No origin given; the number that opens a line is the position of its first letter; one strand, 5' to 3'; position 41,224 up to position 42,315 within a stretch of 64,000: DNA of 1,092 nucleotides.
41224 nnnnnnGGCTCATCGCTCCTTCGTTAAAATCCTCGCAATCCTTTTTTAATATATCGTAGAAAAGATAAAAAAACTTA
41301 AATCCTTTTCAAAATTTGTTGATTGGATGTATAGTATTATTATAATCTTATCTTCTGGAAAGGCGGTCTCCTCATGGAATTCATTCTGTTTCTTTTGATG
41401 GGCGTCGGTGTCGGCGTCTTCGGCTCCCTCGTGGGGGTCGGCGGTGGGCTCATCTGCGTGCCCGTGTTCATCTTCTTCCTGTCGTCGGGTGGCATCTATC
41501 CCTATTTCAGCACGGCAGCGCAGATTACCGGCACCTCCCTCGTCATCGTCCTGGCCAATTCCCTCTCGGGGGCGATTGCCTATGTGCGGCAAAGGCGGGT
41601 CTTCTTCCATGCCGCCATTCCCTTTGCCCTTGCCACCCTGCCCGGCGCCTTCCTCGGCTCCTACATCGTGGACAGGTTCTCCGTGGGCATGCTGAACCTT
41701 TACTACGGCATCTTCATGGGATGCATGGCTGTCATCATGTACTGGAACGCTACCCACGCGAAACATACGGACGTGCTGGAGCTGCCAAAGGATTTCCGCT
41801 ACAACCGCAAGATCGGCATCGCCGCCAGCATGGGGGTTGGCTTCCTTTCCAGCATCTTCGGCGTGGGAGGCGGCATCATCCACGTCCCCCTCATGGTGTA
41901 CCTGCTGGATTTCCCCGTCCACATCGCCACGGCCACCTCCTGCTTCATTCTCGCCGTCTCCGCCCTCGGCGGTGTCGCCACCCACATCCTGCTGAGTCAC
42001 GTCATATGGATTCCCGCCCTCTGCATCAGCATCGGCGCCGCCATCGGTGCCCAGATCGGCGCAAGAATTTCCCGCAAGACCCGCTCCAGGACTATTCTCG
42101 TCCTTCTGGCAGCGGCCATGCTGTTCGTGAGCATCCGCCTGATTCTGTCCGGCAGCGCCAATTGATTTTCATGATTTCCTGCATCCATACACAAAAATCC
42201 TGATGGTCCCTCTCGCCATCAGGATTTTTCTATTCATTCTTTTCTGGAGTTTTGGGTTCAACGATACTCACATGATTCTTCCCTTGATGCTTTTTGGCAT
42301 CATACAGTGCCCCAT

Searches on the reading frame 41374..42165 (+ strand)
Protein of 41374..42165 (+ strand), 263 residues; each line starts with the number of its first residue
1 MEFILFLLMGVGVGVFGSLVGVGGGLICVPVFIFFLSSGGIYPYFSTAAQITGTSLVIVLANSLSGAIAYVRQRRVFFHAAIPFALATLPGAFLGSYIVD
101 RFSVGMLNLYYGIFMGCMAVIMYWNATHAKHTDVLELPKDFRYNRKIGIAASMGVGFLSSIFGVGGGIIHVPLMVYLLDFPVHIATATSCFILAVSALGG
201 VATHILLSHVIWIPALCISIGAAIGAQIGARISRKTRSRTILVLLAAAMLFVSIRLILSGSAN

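Call 90: search_protein_families(library=pfam, proteins=[window:41374-42165:+], max_evalue=0.001)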
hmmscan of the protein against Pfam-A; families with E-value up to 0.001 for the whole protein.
window:41374-42165:+ (263 aa): 1 family
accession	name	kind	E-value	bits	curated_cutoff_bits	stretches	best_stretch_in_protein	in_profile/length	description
PF01925.25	TauE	-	1.6e-49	169.2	32.6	1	7-256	2-237/237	Sulfite exporter TauE/SafE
